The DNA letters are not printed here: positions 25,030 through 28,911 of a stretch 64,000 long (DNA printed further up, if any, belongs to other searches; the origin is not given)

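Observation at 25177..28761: Stand-alone 1194-aa RecQ-family helicase with about 300 aa N-terminal and about 545 aa C-terminal unassigned regions: candidate single-gene defence or anti-MGE system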

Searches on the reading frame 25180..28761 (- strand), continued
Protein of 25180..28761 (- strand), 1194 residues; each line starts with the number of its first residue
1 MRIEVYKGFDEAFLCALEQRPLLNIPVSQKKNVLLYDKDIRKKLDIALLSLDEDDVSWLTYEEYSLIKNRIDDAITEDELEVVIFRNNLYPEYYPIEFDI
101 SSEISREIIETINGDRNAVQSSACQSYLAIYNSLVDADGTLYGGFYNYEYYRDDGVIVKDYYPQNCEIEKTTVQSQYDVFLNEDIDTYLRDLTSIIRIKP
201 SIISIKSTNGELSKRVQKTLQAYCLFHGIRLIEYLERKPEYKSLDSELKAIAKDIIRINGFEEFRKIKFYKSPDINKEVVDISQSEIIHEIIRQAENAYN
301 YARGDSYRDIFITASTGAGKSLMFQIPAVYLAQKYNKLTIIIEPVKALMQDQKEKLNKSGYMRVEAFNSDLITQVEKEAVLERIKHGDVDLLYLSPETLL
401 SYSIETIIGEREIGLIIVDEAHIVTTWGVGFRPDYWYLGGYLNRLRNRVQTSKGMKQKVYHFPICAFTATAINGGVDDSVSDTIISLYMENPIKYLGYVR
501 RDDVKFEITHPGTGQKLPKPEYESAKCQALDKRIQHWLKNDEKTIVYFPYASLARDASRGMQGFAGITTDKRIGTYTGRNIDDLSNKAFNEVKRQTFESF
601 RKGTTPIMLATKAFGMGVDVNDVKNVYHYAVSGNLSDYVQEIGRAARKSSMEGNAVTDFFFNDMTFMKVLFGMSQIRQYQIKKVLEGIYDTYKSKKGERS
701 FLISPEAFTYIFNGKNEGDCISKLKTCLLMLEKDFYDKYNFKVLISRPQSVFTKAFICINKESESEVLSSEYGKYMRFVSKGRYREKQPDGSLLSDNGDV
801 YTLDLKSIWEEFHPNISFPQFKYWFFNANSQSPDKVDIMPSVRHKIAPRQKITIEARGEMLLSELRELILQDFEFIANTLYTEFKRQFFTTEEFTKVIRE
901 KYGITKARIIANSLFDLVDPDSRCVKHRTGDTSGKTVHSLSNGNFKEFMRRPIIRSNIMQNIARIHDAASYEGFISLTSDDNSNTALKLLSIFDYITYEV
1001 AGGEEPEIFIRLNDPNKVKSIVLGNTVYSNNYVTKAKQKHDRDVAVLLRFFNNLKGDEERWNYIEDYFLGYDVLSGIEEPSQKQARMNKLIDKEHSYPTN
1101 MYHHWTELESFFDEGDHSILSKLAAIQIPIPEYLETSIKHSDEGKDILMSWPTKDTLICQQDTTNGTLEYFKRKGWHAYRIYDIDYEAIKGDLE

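Call 11: find_encoding_contigs(protein=P0119, flank=10000, max_places=6)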
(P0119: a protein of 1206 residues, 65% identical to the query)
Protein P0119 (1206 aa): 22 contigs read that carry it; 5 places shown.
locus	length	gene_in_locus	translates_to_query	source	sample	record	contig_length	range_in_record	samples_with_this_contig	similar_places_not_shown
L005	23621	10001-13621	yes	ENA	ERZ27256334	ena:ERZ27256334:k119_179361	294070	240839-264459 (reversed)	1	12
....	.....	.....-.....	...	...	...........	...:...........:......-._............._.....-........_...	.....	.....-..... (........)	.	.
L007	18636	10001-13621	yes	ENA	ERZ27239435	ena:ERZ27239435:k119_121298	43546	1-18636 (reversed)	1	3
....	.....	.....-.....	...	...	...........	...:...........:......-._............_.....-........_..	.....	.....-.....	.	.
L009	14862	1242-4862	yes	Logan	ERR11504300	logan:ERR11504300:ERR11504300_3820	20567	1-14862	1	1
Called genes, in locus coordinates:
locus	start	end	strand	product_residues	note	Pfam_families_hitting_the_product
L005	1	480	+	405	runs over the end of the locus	PF00465:Fe-ADH, PF13685:Fe-ADH_2, PF25137:ADH_Fe_C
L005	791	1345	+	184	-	PF00440:TetR_N (weak), PF14278:TetR_C_8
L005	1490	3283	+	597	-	PF06100:MCRA, PF13450:NAD_binding_8 (weak)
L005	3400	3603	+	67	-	-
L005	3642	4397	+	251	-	-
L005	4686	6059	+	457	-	PF03448:MgtE_N, PF00571:CBS, PF01769:MgtE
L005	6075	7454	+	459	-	PF03023:MurJ, PF01554:MatE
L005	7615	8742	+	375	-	PF00072:Response_reg, PF13487:HD_5, PF01966:HD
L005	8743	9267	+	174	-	PF00881:Nitroreductase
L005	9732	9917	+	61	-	-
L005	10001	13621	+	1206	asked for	PF00270:DEAD, PF04851:ResIII (weak), PF00271:Helicase_C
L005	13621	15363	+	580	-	PF04851:ResIII (weak), PF13245:AAA_19 (weak), PF13604:AAA_30 (weak), PF01443:Viral_helicase1 (faint), PF09848:SLFN-g3_helicase, PF13538:UvrD_C_2 (weak)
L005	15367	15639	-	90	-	-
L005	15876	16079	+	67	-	-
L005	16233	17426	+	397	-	PF00155:Aminotran_1_2, PF00266:Aminotran_5 (weak), PF01053:Cys_Met_Meta_PP (weak), PF01041:DegT_DnrJ_EryC1 (faint)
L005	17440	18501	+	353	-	PF00155:Aminotran_1_2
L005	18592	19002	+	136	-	-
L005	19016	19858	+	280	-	PF18937:DUF5685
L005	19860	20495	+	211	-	PF00226:DnaJ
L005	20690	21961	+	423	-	PF08245:Mur_ligase_M, PF02875:Mur_ligase_C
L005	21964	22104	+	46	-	-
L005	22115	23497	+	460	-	PF12895:ANAPC3 (faint), PF00515:TPR_1 (faint), PF07719:TPR_2 (faint), PF13174:TPR_6 (faint), PF13181:TPR_8 (faint), PF13414:TPR_11 (faint), PF13428:TPR_14 (faint), PF13431:TPR_17 (faint), +6 more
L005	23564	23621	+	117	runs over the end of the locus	PF01740:STAS, PF13466:STAS_2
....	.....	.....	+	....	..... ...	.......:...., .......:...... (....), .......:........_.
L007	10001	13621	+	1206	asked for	PF00270:DEAD, PF04851:ResIII (weak), PF00271:Helicase_C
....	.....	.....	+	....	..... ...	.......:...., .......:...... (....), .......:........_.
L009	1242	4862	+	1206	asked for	PF00270:DEAD, PF04851:ResIII (weak), PF00271:Helicase_C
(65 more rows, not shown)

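Call 12: search_protein_families(library=padloc, proteins=[L005:13621-15360:+, L005:9732-9914:+, L005:15370-15639:-], max_evalue=0.01)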
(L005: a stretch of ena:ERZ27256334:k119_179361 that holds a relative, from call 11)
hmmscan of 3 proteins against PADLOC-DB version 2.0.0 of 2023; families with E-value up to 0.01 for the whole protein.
L005:13621-15360:+ (580 aa): 15 families
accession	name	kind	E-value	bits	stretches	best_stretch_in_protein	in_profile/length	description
PDLC03813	RTasNERD-Hel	-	1.4e-48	164.3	1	1-547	1-514/519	DRT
PDLC01087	C3a187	-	3.4e-14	50.6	2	53-289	46-255/559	NERD+UvrD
PDLC02372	Nhi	-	3.6e-10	37.1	1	230-548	183-460/470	-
PDLC03802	RTasHel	-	3.7e-10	37.3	2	496-549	604-657/675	DRT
PDLC02350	AbiO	-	8.6e-10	35.9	1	228-553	177-463/468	AbiO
PDLC00103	GajB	-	6e-07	26.7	1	463-543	492-576/612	UrvD helicase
PDLC00117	GajB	-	4.6e-05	20.1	1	486-548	508-579/604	UrvD helicase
PDLC04173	GajB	-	0.00012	19.1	1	501-543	426-462/471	-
PDLC00130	GajB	-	0.00029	17.2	0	335-377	205-247/589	UrvD helicase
PDLC04140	mad8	-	0.00032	18.3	1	241-421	24-159/314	mads_8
PDLC00132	GajB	-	0.00034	17.4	0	484-540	532-597/625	UrvD helicase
PDLC00144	GajB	-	0.00056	16.6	1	460-550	436-527/559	UrvD helicase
PDLC00111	GajB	-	0.0016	15.2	0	522-548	577-603/625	UrvD helicase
PDLC04474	PDC-M16A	-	0.0018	14.8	1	224-334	210-320/917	-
PDLC05065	PDC-S68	-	0.0067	12.2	1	161-276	545-652/1221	-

L005:9732-9914:+ (61 aa): 1 family
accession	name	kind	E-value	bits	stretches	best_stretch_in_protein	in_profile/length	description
PDLC04133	mad1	-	0.0073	14.6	1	1-36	3-37/60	mads_1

L005:15370-15639:- (90 aa): 0 families

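Call 13: search_protein_families(library=pfam, proteins=[L005:13621-15360:+, L005:9732-9914:+, L005:15370-15639:-], max_evalue=0.01)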
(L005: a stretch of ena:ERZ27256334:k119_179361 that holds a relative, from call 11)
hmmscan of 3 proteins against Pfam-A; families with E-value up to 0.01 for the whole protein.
L005:13621-15360:+ (580 aa): 13 families
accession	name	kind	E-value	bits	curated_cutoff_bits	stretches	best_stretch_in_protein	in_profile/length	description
PF09848.15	SLFN-g3_helicase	-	5.5e-09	36.2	24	1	245-384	2-135/354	Schlafen group 3, DNA/RNA helicase domain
PF13604.12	AAA_30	-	2e-08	34.7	27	1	230-374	2-127/191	AAA domain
PF13245.12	AAA_19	-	6.1e-07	30.1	25.1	1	241-377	8-131/134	AAA domain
PF13538.12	UvrD_C_2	-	6.4e-07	29.6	27.4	1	495-542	4-52/52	UvrD-like helicase C-terminal domain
PF01443.25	Viral_helicase1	-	5.8e-06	26.7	21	1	248-540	2-225/228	Viral superfamily 1 RNA helicase core domain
PF04851.21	ResIII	-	1e-05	25.9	22.5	1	235-313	20-95/164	Type III restriction enzyme, res subunit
PF13191.12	AAA_16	-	3.2e-05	24.9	32.6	1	242-376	20-144/167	AAA ATPase domain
PF13401.12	AAA_22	-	0.00016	22.4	27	1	243-360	4-109/130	AAA domain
PF13361.12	UvrD_C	-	0.00069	19.6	25.6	1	328-542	188-346/350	UvrD-like helicase C-terminal domain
PF02562.22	PhoH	-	0.0011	18.9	27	0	230-267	5-42/205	PhoH-like protein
PF24883.2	NPHP3_N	-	0.0013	19.4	24.8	0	242-319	20-93/164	Nephrocystin 3, N-terminal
PF13238.12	AAA_18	-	0.0039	18.1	29.4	0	249-309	3-63/128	AAA domain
PF20720.3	nSTAND3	-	0.0073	16.4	27.2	0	238-278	11-51/155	Novel STAND NTPase 3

L005:9732-9914:+ (61 aa): 2 families
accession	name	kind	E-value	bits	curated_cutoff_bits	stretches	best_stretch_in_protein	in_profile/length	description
PF12728.13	HTH_17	-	5.8e-06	26.9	27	1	3-42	1-39/51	Helix-turn-helix domain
PF20038.5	HTH_59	-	0.0005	20.4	27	1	2-27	6-33/66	Helix-turn-helix domain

L005:15370-15639:- (90 aa): 0 families

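Call 16: find_related_loci(query=window:25180-28761:-, collection=genome_contigs, flank=8000)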
Query window:25180-28761:- (1194 aa) in genome_contigs; peptide patterns used: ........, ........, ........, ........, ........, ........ (x = any residue, [..] = any of these).
45 stretches matched a pattern; 29 encode a relative of the query (tblastn E <= 1e-3); 29 distinct loci.
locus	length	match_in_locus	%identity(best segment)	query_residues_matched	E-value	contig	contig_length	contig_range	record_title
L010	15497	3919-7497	76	1-1193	0e+0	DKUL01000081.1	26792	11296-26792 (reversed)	MAG TPA_asm: Lachnospiraceae bacterium UBA7205 UBA7205_contig_3733, whole genome shotgun sequence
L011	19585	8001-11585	70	1-1193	0e+0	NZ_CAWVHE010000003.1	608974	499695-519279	MAG: uncultured Merdimonas sp. isolate metabat2_6737_HOM_CTRL_metaflye.658 MAG contig_11590, whole genome shotgun sequen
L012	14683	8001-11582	66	1-1193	0e+0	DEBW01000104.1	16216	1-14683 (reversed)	MAG TPA_asm: Ruminococcus flavefaciens isolate UBA2946 UBA2946_contig_14439, whole genome shotgun sequence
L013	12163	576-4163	66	1-1193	0e+0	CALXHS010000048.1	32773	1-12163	MAG: uncultured Gemmiger sp. isolate E30__bin329 genome assembly, contig: E30__k127_1556662, whole genome shotgun sequen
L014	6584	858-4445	64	1-1193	0e+0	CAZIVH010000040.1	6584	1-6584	MAG TPA_asm: uncultured Candidatus Peribacteria bacterium isolate binchicken_co117_397 genome assembly, contig: NODE_199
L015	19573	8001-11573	64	1-1193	0e+0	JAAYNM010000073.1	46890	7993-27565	MAG: Clostridiales bacterium isolate AS21ysBPME_170 207334_AS21, whole genome shotgun sequence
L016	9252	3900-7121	71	1-1074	0e+0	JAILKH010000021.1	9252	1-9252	MAG: Lachnospiraceae bacterium isolate RUI197 k141_5608351_flag=1_multi=12.2291_len=9252, whole genome shotgun sequence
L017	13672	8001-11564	63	1-1185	0e+0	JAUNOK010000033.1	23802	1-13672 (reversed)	MAG: Eubacteriales bacterium isolate S34M_St_44 NODE_1027_length_23802_cov_14.642860, whole genome shotgun sequence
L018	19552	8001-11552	61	1-1189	0e+0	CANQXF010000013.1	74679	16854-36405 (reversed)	MAG: uncultured Ruminiclostridium sp. isolate Lapin-020__bin123 genome assembly, contig: Lapin-020__NODE_285_length_7467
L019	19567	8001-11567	60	1-1194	0e+0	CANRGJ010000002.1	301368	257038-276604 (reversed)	MAG: uncultured Ruminiclostridium sp. isolate Lapin-022__bin93 genome assembly, contig: Lapin-022__NODE_13_length_301368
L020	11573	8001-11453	62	1-1148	0e+0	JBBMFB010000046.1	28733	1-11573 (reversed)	Waltera hominis strain CLA-AA-H183 CLAAAH183_contig_46_length_28733, whole genome shotgun sequence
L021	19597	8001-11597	59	1-1193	0e+0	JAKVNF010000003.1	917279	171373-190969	MAG: Lachnospiraceae bacterium isolate UW_TS_LCO4_1 Ga0455837_019, whole genome shotgun sequence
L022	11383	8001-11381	62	1-1132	0e+0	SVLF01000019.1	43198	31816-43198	MAG: Oscillospiraceae bacterium isolate SIG480 NODE_4597_length_43198_cov_1.741357, whole genome shotgun sequence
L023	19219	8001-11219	62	1-1074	0e+0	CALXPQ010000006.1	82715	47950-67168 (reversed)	MAG: Veillonellales bacterium isolate BRZ_Q__bin62 genome assembly, contig: BRZ_Q__NODE_316_length_82715_cov_26.318401,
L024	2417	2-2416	78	318-1123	0e+0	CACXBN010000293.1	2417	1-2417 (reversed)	MAG: uncultured Ruminococcus sp. isolate RUG11111 genome assembly, contig: RUG11111_asm_293, whole genome shotgun sequen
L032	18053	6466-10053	66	1-1194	0e+0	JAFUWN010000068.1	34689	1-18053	MAG: Oscillospiraceae bacterium isolate RGIG4890 Roe_deer_Rumen-2__c241445, whole genome shotgun sequence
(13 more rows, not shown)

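Call 19: find_encoding_contigs(protein=P0003, flank=8000, max_places=3)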
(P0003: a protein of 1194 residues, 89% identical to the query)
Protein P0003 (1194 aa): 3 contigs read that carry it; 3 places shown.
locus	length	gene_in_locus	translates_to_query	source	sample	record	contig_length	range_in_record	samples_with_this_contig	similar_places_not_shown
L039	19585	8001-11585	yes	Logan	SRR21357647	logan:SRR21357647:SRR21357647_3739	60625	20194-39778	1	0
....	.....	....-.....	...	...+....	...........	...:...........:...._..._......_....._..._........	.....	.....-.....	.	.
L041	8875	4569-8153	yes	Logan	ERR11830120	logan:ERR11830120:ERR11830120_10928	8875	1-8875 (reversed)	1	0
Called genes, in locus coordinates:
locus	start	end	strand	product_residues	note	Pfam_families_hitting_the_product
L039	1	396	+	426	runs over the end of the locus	PF03235:GmrSD_N, PF25202:DUF7834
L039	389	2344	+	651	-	PF03235:GmrSD_N, PF07510:GmrSD_C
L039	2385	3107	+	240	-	-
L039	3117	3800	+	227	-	-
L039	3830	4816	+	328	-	PF13280:WYL (weak), PF25583:WCX (weak)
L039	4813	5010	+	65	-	-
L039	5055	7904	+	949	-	PF13240:Zn_Ribbon_1 (weak), PF13248:Zn_ribbon_3 (weak), PF00580:UvrD-helicase, PF13245:AAA_19, PF13604:AAA_30 (weak), PF00580:UvrD-helicase, PF13361:UvrD_C, PF13538:UvrD_C_2 (faint)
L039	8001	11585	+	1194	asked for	PF00270:DEAD, PF04851:ResIII (weak), PF00271:Helicase_C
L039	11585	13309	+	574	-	PF13245:AAA_19 (faint), PF09848:SLFN-g3_helicase (weak), PF13361:UvrD_C (faint), PF13538:UvrD_C_2 (weak)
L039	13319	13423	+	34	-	-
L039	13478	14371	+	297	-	PF23451:Zn_ribbon_PaaD (faint)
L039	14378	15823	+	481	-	PF01661:Macro, PF08719:NADAR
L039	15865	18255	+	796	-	PF00350:Dynamin_N, PF01926:MMR_HSR1 (faint)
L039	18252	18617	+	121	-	-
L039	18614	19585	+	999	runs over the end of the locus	PF01580:FtsK_SpoIIIE (weak), PF01935:DUF87, PF10412:TrwB_AAD_bind (faint)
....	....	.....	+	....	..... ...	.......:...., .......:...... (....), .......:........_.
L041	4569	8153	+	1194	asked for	PF00270:DEAD, PF04851:ResIII (weak), PF00271:Helicase_C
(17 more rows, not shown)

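Call 20: find_encoding_contigs(protein=P0005, flank=8000, max_places=3)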
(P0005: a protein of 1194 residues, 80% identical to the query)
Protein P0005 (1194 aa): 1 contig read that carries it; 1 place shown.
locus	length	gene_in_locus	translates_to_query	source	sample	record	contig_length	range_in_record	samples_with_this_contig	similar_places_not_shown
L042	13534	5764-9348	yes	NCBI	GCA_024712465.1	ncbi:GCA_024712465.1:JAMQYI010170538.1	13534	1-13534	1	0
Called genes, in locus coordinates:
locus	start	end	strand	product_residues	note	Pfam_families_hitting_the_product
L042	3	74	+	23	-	?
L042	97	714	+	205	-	PF02586:SRAP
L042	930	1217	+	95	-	PF13744:HTH_37, PF12844:HTH_19, PF13560:HTH_31, PF01381:HTH_3, PF04545:Sigma70_r4 (weak)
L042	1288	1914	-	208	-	-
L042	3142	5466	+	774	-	PF13306:LRR_5 (weak), PF13855:LRR_8 (faint), PF13306:LRR_5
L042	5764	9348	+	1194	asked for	PF00270:DEAD, PF04851:ResIII (weak), PF00271:Helicase_C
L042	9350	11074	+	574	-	PF13245:AAA_19 (faint), PF13604:AAA_30 (weak), PF09848:SLFN-g3_helicase (weak), PF13361:UvrD_C (weak), PF13538:UvrD_C_2 (weak)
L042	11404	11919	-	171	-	-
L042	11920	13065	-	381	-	-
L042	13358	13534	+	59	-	?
